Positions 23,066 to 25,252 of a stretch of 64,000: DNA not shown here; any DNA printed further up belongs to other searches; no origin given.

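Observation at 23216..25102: GT4-methyltransferase fusion protein and an unusually high methyltransferase load (9 MTases plus TylF)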

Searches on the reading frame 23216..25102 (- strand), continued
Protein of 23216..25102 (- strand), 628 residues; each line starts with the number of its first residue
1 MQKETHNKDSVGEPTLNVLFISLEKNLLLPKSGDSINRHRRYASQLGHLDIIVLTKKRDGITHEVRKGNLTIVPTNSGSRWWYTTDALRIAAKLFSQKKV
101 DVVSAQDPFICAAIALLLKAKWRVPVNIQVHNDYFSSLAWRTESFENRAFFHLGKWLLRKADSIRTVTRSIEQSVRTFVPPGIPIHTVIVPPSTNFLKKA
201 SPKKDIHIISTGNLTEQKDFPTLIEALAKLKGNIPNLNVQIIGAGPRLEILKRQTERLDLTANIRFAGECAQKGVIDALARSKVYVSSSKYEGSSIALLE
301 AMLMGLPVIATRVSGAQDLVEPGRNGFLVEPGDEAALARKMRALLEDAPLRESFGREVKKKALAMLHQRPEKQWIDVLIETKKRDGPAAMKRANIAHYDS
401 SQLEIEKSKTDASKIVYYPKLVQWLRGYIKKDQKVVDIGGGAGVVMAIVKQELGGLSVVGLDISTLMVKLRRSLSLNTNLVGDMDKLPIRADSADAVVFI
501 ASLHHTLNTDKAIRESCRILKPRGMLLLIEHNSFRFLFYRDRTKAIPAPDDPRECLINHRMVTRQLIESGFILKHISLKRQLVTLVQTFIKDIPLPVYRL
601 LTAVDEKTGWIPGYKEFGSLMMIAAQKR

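Call 12: list_cluster_members(proteins=[P0001, P0004, P0007, P0003, P0006])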
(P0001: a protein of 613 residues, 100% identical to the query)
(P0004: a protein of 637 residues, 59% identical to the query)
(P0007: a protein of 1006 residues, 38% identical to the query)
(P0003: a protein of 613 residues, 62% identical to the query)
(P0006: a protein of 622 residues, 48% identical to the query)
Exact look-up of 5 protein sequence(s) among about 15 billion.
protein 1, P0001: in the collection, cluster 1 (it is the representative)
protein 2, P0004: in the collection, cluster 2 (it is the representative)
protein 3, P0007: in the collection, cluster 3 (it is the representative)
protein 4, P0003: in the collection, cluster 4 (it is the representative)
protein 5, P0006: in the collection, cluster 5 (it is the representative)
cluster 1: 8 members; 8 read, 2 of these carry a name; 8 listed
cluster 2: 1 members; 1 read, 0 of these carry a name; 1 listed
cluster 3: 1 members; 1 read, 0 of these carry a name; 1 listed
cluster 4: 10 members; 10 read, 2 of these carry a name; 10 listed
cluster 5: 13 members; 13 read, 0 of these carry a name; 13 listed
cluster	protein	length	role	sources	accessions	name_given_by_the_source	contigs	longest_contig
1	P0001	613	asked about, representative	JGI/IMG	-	-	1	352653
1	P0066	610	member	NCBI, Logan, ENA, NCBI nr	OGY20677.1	MAG: hypothetical protein A3F04_00015 [Candidatus Chisholmbacteria bacterium ...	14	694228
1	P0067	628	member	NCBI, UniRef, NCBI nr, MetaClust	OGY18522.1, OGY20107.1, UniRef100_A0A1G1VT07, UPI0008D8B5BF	MAG: hypothetical protein A2900_03320 [Candidatus Chisholmbacteria bacterium ... | Glycosyltransferase n=1 Tax=Candidatus Chisholmbacteria bacterium ... | MAG: hypothetical protein A2786_03425 [Candidatus Chisholmbacteria bacterium ...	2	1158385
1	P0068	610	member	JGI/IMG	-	-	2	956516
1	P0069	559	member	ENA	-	-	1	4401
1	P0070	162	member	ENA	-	-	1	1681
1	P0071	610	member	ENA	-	-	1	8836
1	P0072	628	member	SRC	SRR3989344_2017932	-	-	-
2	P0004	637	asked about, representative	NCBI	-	-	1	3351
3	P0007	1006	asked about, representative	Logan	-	-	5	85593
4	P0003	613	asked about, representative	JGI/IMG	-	glycosyltransferase involved in cell wall biosynthesis/SAM-dependent methyltransferase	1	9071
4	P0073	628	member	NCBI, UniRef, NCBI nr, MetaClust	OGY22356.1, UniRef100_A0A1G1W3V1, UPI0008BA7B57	MAG: hypothetical protein A3A65_04335 [Candidatus Chisholmbacteria bacterium ... | Glycosyl transferase family 1 domain-containing protein n=1 Tax=Candidatus ... | status=active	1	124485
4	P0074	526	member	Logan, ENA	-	-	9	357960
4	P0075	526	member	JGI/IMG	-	-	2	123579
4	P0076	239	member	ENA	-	-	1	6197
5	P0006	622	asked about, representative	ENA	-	-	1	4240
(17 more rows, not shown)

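Call 17: search_solved_structures(query=window:23216-25102:-, max_evalue=0.001)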
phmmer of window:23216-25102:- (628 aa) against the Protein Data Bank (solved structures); distinct sequences matched with E-value up to 0.001: 92 (the best 60 are shown).
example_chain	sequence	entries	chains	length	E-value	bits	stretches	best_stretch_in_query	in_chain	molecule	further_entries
7qnt_AAA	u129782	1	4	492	2.4e-16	62.5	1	156-372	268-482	TarM(Se)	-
7qd7_AAA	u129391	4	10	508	2.6e-16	62.4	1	156-372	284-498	TarM(Se)_G117R | TarM(Se)_G117R-4RboP | TarM(Se)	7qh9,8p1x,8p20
2jjm_A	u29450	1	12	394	6.7e-14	54.5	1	205-363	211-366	GLYCOSYL TRANSFERASE, GROUP 1 FAMILY PROTEIN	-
3mbo_A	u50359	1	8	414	7.6e-14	54.3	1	205-363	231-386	Glycosyltransferase, group 1 family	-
6n1x_A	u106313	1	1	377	5e-12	48.3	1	157-352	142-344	Glycosyltransferase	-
6d9t_A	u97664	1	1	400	5.7e-12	48.1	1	157-352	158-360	Glycosyl transferase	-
5e9t_A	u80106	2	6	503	1.2e-10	43.7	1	168-347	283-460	Glycosyltransferase Gtf1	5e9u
4xso_B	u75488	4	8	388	3.5e-10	42.2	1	217-350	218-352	Alr3699 protein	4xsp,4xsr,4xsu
6kih_A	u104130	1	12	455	3.3e-09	39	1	203-366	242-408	Tll1590 protein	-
7ec7_A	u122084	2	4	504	3.5e-09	38.9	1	175-374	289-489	Glycosyl transferase, group 1 family protein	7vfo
7ec1_A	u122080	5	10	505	3.5e-09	38.9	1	175-374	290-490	Glycosyl transferase, group 1 family protein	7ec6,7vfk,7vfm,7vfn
7ec3_A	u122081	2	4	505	3.5e-09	38.9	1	175-374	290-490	Glycosyl transferase, group 1 family protein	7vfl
3okc_A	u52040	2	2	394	5.5e-09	38.2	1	209-355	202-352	GDP-mannose-dependent alpha-(1-6)-phosphatidylinositol monomannoside mannosyltransferase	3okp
6eji_A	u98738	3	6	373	5.6e-09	38.2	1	203-384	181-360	WlaC protein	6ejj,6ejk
3oka_A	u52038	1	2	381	5.7e-09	38.2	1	209-355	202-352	GDP-mannose-dependent alpha-(1-6)-phosphatidylinositol monomannoside mannosyltransferase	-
2avn_A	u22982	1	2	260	1.5e-08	36.8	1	416-537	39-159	ubiquinone/menaquinone biosynthesis methyltransferase-related protein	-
7qsg_A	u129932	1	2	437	7.7e-05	24.6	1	149-362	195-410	D-inositol 3-phosphate glycosyltransferase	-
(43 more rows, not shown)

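Call 20: find_encoding_contigs(protein=P0008, flank=3000, max_places=3)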
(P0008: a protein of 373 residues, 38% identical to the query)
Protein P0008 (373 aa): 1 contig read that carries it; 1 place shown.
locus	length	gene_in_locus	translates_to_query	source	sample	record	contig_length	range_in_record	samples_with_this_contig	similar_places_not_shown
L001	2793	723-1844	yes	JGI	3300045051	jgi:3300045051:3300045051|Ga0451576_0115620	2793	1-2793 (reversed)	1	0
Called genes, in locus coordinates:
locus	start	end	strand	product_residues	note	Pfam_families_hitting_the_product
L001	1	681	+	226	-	?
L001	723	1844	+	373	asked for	PF20706:GT4-conflict, PF00534:Glycos_transf_1, PF13692:Glyco_trans_1_4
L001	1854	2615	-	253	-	PF05711:TylF, PF13578:Methyltransf_24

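Call 21: find_encoding_contigs(protein=P0007, flank=10000, max_places=2)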
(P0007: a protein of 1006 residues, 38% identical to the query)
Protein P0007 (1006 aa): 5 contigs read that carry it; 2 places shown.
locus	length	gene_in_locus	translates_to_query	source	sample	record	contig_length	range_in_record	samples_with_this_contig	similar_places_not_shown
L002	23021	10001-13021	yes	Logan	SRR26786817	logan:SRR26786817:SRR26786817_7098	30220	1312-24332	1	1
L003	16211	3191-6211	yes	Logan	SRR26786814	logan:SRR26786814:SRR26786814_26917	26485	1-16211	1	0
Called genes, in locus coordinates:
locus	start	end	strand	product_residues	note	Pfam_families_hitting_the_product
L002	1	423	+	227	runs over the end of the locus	PF00535:Glycos_transf_2, PF13641:Glyco_tranf_2_3 (weak)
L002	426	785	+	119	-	PF10066:DUF2304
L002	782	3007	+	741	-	PF13439:Glyco_transf_4, PF20706:GT4-conflict, PF00534:Glycos_transf_1, PF13692:Glyco_trans_1_4, PF13439:Glyco_transf_4, PF20706:GT4-conflict, PF00534:Glycos_transf_1, PF13692:Glyco_trans_1_4, +2 more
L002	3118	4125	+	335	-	PF01073:3Beta_HSD, PF01370:Epimerase, PF02719:Polysacc_synt_2, PF04321:RmlD_sub_bind, PF07993:NAD_binding_4, PF16363:GDP_Man_Dehyd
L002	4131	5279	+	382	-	PF13439:Glyco_transf_4, PF20706:GT4-conflict, PF00534:Glycos_transf_1, PF13692:Glyco_trans_1_4, PF13524:Glyco_trans_1_2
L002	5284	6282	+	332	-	PF13439:Glyco_transf_4, PF13579:Glyco_trans_4_4 (weak), PF13524:Glyco_trans_1_2, PF00534:Glycos_transf_1, PF13692:Glyco_trans_1_4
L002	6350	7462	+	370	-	PF13439:Glyco_transf_4, PF13579:Glyco_trans_4_4 (weak), PF00534:Glycos_transf_1, PF13692:Glyco_trans_1_4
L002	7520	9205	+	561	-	-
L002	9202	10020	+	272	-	-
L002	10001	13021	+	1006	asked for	PF13439:Glyco_transf_4, PF00534:Glycos_transf_1, PF13692:Glyco_trans_1_4, PF20706:GT4-conflict, PF00534:Glycos_transf_1, PF13692:Glyco_trans_1_4, PF08241:Methyltransf_11, PF08242:Methyltransf_12, +8 more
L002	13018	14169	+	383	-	PF13439:Glyco_transf_4, PF20706:GT4-conflict (weak), PF00534:Glycos_transf_1, PF13692:Glyco_trans_1_4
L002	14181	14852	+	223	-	PF13489:Methyltransf_23, PF08241:Methyltransf_11, PF13847:Methyltransf_31 (faint), PF08242:Methyltransf_12 (faint)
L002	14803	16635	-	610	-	-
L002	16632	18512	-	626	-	-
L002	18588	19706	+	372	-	PF00534:Glycos_transf_1, PF13692:Glyco_trans_1_4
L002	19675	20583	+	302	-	PF00535:Glycos_transf_2, PF13641:Glyco_tranf_2_3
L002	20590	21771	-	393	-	PF00534:Glycos_transf_1, PF13692:Glyco_trans_1_4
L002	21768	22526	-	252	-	PF02353:CMAS (weak), PF03848:TehB (weak), PF13489:Methyltransf_23, PF05175:MTS (weak), PF13847:Methyltransf_31, PF08241:Methyltransf_11, PF08242:Methyltransf_12, PF13649:Methyltransf_25, +2 more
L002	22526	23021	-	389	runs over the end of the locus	PF01041:DegT_DnrJ_EryC1, PF00155:Aminotran_1_2, PF01212:Beta_elim_lyase (weak)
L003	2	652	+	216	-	?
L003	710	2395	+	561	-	-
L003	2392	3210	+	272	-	-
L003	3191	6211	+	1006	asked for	PF13439:Glyco_transf_4, PF00534:Glycos_transf_1, PF13692:Glyco_trans_1_4, PF20706:GT4-conflict, PF00534:Glycos_transf_1, PF13692:Glyco_trans_1_4, PF08241:Methyltransf_11, PF08242:Methyltransf_12, +8 more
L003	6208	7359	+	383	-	PF13439:Glyco_transf_4, PF20706:GT4-conflict (weak), PF00534:Glycos_transf_1, PF13692:Glyco_trans_1_4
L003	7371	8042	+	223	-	PF13489:Methyltransf_23, PF08241:Methyltransf_11, PF13847:Methyltransf_31 (faint), PF08242:Methyltransf_12 (faint)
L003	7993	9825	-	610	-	-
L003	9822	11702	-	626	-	-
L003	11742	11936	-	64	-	-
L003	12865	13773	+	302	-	PF00535:Glycos_transf_2, PF13641:Glyco_tranf_2_3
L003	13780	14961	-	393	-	PF00534:Glycos_transf_1, PF13692:Glyco_trans_1_4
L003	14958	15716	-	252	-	PF02353:CMAS (weak), PF03848:TehB (weak), PF13489:Methyltransf_23, PF05175:MTS (weak), PF13847:Methyltransf_31, PF08241:Methyltransf_11, PF08242:Methyltransf_12, PF13649:Methyltransf_25, +2 more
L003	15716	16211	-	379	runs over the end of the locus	PF01041:DegT_DnrJ_EryC1, PF00155:Aminotran_1_2, PF01212:Beta_elim_lyase (weak)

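Call 34: predict_structure(alignment_id=A1)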
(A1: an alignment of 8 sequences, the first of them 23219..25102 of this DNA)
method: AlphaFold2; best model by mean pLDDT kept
length: 628 residues; sequences in the alignment: 8
mean_pLDDT: 79.2   pTM: 0.53
mean pLDDT of the five models: 79.2, 73.2, 67.0, 64.3, 56.6
residues with pLDDT >= 90: 179; 70-90: 312; 50-70: 82; < 50: 55
segments of 3 or more residues with pLDDT < 50: 1-13, 384-404, 440-442, 463-471, 473-478
pLDDT, mean of each block of 10 residues (from residue 1): 29 73 82 70 89 90 87 90 90 88 92 91 87 74 73 90 86 88 83 63 87 84 94 90 91 96 92 86 87 66 88 65 83 90 92 89 78 84 49 39 52 79 90 78 67 77 45 48 62 88 77 88 93 72 70 72 91 90 78 82 80 72 93
secondary structure, 60 per line:
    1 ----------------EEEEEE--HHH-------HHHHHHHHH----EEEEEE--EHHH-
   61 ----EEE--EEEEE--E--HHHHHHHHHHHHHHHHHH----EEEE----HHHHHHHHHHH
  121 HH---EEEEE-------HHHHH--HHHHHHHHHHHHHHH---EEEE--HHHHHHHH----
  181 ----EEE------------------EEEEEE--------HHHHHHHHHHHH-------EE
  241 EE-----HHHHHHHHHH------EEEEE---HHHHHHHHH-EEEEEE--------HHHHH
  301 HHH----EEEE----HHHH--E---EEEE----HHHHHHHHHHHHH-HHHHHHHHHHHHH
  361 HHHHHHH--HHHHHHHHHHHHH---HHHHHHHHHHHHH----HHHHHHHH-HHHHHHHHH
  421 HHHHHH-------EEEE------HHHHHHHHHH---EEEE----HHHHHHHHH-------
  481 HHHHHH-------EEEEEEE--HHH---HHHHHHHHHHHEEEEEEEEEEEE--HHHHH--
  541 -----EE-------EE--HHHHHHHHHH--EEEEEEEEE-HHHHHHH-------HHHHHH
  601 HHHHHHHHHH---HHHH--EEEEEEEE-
elements in order: E17-22 H35-43 E48-53 E65-67 E70-74 H80-97 E102-105 H110-122 E126-130 H138-142 H145-159 E163-166 H169-176 E185-187 E206-211 H220-231 E239-242 H248-257 E264-268 H272-280 E282-287 H296-303 E308-311 H316-319 E326-329 H334-346 H348-367 H370-382 H386-398 H403-410 H412-426 E434-437 H444-453 E457-460 H465-473 H481-486 E494-500 H509-519 E520-531 H534-538 H559-568 E571-579 H581-587 H595-610 H614-617 E620-627
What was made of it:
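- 23933..23953 (-): Short inter-domain linker (aa ~384-390, KRDGPAA). AF2 pLDDT is below 50 for aa 384-404 and pTM is 0.53, so no confident domain packing is predicted (call 34).
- On CAZy GT4 / Pfam Glycos_transf_1 (GT-B retaining glycosyltransferases): AF2 model with pLDDT mostly 80-95 over aa 16-383 (call 34).
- On WbdD / O7-ORF6-type chain terminators: The AF2 secondary structure shows no long coiled coil (call 34).
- AF2 predicts no defined inter-domain interface (pTM 0.53, call 34), so channelling between the two active sites is not supported structurally.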
